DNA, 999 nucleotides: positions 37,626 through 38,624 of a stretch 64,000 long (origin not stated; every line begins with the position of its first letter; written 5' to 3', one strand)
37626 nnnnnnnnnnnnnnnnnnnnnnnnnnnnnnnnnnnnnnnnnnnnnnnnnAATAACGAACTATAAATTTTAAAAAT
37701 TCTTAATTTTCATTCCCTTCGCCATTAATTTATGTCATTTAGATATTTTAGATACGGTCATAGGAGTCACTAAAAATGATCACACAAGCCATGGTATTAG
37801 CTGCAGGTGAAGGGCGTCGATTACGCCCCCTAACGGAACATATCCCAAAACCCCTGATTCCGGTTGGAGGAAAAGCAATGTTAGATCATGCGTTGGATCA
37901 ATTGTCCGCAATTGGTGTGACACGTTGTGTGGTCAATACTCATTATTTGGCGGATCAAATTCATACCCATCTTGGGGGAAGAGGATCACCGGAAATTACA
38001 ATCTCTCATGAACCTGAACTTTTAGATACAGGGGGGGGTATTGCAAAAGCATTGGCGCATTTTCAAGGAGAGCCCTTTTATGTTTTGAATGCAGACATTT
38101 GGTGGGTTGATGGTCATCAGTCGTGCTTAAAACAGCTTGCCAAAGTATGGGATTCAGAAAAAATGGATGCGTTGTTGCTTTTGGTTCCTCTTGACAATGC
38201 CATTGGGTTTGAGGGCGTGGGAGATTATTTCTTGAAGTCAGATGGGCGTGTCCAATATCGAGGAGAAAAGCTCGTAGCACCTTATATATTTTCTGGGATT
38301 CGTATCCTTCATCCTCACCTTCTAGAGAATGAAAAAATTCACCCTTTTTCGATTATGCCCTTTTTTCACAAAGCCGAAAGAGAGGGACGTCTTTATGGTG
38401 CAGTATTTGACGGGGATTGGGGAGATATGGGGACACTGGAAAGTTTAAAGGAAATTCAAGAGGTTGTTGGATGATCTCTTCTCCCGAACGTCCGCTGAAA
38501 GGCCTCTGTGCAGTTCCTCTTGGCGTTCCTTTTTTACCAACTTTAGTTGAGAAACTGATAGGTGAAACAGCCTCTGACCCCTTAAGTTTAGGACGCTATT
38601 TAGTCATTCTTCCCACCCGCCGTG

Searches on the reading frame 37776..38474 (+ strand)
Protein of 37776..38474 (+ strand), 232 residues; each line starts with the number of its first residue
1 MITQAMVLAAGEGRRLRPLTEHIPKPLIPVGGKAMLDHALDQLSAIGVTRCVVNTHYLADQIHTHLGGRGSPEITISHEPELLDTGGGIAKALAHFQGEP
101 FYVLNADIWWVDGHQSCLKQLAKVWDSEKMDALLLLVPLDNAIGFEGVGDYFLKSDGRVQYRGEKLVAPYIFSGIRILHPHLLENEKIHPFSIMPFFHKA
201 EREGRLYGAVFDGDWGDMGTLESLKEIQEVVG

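Call 4: search_protein_families(library=pfam, proteins=[window:37776-38474:+], max_evalue=0.01)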
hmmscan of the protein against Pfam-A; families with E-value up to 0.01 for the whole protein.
window:37776-38474:+ (232 aa): 2 families
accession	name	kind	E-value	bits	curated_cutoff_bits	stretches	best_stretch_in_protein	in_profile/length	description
PF00483.29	NTP_transferase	-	5.8e-23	82.2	21.2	1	5-229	2-240/245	Nucleotidyl transferase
PF12804.13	NTP_transf_3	-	4.4e-15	56.6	27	1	5-130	1-116/160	MobA-like NTP transferase domain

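Call 5: search_protein_families(library=ncbifam, proteins=[window:37776-38474:+], max_evalue=0.001)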
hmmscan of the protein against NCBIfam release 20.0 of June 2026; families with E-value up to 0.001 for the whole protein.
window:37776-38474:+ (232 aa): 35 families (the best 25 are shown)
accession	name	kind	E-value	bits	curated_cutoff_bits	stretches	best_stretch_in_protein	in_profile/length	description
NF045697.1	MurNAcPUrMurU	equivalog_domain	3.4e-67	226.2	370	1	6-220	1-217/229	N-acetylmuramate alpha-1-phosphate uridylyltransferase MurU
NF045761.1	NAMPUrTaseMurU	equivalog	3.7e-51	174.2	250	1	4-229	2-225/226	N-acetylmuramate alpha-1-phosphate uridylyltransferase MurU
NF052502.1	man1P_GTase_Rv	exception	4.5e-23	81.7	440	1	4-223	2-222/352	mannose-1-phosphate guanylyltransferase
TIGR03992.1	Arch_glmU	subfamily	6.3e-21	74.7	292.1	1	4-121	2-117/393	bifunctional sugar-1-phosphate nucleotidylyltransferase/acetyltransferase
NF041313.1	UDPGP_AglF_Halo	equivalog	7.3e-18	64.9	400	1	4-136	2-130/234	UTP--glucose-1-phosphate uridylyltransferase AglF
NF049965.1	GlMnHpPGnyltfHddC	equivalog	3.2e-15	56.4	300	1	4-221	2-211/221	D-glycero-D-manno-heptose 1-phosphate guanosyltransferase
TIGR01208.1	rmlA_long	equivalog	2.5e-14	52.9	320.25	1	5-145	2-141/353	glucose-1-phosphate thymidylyltransferase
TIGR02091.1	glgC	equivalog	2.8e-12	46.4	424.9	1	4-67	2-66/364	glucose-1-phosphate adenylyltransferase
NF010932.0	PRK14352.1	equivalog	1.4e-11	43.7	611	1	4-145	8-146/488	bifunctional UDP-N-acetylglucosamine diphosphorylase/glucosamine-1-phosphate N-acetyltransferase GlmU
TIGR01173.1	glmU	equivalog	1.6e-11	43.7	366.85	1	4-145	2-135/452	bifunctional UDP-N-acetylglucosamine diphosphorylase/glucosamine-1-phosphate N-acetyltransferase GlmU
NF003670.0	PRK05293.1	equivalog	2.6e-11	43.1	470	1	5-68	7-71/382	glucose-1-phosphate adenylyltransferase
NF002023.0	PRK00844.1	subfamily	1.8e-09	36.9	458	1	5-66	9-71/408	glucose-1-phosphate adenylyltransferase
NF010940.0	PRK14360.1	equivalog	2.5e-09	36.2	602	1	6-159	5-150/452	bifunctional UDP-N-acetylglucosamine diphosphorylase/glucosamine-1-phosphate N-acetyltransferase GlmU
NF001947.0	PRK00725.1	subfamily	3.2e-09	36.1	470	1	3-66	17-81/426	glucose-1-phosphate adenylyltransferase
NF041173.1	Sug_nt_acttase_Thmprot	equivalog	5.6e-09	35.4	600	1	4-110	2-108/405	bifunctional sugar-1-phosphate nucleotidylyltransferase/acetyltransferase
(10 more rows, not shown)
